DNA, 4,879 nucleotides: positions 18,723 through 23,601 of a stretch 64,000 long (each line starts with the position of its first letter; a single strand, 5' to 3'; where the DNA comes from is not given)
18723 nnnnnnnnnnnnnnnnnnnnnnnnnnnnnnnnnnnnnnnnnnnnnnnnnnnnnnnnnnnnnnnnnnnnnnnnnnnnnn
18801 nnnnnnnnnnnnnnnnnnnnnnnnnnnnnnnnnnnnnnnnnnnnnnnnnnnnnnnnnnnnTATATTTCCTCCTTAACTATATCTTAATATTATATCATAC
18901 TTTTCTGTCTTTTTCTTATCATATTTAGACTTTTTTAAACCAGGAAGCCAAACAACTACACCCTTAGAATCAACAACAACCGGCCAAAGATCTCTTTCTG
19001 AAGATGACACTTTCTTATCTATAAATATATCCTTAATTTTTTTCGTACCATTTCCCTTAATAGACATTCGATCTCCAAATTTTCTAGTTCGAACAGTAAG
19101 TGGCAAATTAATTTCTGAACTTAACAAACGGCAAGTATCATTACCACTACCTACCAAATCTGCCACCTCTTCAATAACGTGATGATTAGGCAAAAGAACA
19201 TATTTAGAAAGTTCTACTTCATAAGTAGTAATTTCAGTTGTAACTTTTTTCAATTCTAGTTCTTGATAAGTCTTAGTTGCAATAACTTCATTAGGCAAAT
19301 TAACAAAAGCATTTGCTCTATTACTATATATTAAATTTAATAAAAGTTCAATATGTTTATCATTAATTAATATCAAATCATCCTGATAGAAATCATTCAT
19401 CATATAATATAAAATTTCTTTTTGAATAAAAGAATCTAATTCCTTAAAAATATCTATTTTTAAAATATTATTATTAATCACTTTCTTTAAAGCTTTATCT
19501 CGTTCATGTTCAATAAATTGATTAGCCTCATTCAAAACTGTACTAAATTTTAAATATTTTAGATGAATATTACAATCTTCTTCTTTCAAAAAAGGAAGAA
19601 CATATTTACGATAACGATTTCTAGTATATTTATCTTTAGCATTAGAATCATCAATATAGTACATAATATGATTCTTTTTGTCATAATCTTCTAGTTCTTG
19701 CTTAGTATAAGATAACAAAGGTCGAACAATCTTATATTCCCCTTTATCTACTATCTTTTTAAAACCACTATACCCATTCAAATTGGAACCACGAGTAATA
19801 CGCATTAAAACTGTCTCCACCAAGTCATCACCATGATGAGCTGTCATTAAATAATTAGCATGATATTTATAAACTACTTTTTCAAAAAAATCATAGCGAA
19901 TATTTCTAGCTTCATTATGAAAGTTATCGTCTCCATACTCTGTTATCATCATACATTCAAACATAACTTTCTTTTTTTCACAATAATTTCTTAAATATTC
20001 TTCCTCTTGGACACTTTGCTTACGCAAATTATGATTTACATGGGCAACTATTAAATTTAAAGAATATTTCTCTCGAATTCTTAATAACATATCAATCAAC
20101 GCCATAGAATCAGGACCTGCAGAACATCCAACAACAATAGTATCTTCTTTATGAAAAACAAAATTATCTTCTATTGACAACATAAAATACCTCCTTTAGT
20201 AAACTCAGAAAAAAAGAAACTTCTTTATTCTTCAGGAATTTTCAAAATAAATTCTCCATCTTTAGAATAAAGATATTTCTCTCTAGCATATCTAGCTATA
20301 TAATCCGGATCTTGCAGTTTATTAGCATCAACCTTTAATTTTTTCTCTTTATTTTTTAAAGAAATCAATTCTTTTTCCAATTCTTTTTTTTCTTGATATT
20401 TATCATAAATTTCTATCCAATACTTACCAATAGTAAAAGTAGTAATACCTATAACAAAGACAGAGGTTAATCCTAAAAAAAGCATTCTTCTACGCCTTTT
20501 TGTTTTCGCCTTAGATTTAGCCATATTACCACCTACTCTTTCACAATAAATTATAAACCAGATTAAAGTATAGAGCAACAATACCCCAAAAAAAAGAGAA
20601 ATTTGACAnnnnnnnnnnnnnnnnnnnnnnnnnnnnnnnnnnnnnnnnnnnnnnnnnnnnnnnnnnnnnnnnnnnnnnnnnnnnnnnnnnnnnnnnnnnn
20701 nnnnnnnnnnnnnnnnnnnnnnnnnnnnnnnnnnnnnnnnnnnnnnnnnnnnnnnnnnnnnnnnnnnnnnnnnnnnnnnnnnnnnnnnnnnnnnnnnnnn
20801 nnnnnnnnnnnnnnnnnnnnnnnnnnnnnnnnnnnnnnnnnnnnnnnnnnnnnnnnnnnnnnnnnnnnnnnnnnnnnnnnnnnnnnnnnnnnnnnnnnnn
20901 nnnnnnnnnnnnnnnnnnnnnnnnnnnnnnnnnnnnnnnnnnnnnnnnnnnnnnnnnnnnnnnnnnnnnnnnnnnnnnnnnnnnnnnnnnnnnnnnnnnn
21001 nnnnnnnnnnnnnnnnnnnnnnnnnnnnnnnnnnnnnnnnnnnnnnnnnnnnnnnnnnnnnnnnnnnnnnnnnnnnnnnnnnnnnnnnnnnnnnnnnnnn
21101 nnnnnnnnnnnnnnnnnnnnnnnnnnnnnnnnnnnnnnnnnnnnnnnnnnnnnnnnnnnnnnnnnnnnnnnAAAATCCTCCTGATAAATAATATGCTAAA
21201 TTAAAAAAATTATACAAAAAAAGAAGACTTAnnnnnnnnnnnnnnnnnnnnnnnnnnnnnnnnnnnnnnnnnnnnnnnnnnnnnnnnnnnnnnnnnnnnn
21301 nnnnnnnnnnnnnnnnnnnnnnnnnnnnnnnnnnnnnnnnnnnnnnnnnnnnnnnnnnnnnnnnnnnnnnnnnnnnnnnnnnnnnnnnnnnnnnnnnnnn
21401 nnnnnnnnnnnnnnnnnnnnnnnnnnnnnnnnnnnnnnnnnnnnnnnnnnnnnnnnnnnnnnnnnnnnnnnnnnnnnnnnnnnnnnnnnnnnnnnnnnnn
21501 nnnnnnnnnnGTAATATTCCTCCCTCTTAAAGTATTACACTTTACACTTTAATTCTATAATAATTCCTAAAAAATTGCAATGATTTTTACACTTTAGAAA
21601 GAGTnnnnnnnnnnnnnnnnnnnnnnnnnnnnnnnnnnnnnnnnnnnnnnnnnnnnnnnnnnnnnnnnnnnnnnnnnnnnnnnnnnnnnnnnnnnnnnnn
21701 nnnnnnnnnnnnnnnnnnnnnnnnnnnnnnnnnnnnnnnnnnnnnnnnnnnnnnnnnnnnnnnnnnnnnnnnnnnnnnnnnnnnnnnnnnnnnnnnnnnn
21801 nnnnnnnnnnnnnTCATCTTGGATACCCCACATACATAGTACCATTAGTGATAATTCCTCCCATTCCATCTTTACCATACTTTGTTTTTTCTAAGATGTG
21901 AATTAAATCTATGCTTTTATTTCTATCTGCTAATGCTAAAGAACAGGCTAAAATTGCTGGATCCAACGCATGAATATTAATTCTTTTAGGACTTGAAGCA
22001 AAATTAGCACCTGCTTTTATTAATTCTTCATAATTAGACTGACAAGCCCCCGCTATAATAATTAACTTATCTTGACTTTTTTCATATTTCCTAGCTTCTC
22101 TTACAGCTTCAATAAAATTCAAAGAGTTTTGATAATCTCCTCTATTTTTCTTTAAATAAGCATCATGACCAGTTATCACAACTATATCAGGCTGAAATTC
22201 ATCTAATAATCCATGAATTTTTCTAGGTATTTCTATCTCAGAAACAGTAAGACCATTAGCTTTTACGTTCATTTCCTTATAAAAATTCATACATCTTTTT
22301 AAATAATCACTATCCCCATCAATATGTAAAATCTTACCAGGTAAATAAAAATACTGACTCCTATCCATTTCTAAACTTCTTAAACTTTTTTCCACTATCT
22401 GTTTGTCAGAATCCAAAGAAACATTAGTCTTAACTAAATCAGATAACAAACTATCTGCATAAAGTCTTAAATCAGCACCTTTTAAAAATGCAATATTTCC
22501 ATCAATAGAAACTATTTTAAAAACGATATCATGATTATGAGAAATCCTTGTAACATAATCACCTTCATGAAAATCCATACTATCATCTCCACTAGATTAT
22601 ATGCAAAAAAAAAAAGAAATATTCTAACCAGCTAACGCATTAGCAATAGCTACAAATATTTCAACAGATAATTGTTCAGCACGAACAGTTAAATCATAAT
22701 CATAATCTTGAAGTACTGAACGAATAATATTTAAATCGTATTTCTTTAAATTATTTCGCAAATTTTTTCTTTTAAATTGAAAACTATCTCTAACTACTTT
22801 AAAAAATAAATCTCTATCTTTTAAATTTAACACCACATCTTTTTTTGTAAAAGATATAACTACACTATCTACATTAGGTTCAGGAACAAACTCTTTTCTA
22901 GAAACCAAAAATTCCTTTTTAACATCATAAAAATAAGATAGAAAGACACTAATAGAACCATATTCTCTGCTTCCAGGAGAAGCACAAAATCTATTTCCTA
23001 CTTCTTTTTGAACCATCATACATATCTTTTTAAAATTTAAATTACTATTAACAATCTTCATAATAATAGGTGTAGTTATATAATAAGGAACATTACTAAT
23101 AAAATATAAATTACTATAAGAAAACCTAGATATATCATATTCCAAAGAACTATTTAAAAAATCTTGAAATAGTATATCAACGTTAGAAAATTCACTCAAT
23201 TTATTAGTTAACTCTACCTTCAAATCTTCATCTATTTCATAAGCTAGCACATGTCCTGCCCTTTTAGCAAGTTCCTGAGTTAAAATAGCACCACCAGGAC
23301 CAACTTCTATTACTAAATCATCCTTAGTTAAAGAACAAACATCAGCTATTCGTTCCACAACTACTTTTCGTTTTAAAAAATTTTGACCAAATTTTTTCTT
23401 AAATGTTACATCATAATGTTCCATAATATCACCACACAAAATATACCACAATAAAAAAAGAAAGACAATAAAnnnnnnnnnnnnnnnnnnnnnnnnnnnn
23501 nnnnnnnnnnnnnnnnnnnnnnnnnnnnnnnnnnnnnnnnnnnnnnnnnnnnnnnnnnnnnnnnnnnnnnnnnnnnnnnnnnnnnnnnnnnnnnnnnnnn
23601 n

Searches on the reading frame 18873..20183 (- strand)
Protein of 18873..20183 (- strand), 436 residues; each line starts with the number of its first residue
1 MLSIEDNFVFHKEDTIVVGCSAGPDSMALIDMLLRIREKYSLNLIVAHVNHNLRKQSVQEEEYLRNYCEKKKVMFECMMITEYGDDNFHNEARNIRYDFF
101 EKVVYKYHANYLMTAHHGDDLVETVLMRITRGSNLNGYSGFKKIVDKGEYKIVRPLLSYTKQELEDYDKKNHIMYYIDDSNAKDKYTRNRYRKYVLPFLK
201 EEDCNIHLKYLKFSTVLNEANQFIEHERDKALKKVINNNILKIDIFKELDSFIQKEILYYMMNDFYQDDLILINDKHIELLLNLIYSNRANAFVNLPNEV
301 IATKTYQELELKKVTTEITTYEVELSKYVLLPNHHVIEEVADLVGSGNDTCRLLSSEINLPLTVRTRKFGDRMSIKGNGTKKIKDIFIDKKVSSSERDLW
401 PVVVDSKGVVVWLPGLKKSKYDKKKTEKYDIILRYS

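Call 61: search_protein_families(library=pfam, proteins=[window:18873-20183:-], max_evalue=0.00001)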
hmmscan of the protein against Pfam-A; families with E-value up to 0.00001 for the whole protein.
window:18873-20183:- (436 aa): 2 families
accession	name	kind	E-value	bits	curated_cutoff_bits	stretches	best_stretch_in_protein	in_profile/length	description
PF01171.26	ATP_bind_3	-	1.1e-56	191.9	27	1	16-193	2-181/182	PP-loop family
PF11734.13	TilS_C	-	2.4e-12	46.5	22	1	362-425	1-64/74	TilS substrate C-terminal domain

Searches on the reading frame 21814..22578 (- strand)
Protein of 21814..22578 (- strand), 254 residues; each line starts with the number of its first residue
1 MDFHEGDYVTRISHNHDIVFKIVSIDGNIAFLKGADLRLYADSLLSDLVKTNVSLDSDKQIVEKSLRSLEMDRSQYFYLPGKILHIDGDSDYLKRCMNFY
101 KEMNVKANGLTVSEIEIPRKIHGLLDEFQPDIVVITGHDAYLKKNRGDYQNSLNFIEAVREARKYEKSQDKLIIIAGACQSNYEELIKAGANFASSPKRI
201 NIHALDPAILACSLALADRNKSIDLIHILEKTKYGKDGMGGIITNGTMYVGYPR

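Call 61: search_protein_families(library=pfam, proteins=[window:21814-22578:-], max_evalue=0.00001)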
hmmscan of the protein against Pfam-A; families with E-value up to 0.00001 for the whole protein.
window:21814-22578:- (254 aa): 1 family
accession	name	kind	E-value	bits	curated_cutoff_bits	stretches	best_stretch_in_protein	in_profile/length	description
PF05582.17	Peptidase_U57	-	4.2e-87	292.5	25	1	5-253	2-280/280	YabG peptidase U57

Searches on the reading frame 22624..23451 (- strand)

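Call 61: search_protein_families(library=pfam, proteins=[window:22624-23451:-], max_evalue=0.00001)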
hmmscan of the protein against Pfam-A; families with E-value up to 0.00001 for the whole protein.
window:22624-23451:- (275 aa): 1 family
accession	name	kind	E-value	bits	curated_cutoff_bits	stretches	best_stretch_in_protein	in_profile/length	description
PF00398.26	RrnaAD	-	1.6e-57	195.1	24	1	16-273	3-261/263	Ribosomal RNA adenine dimethylase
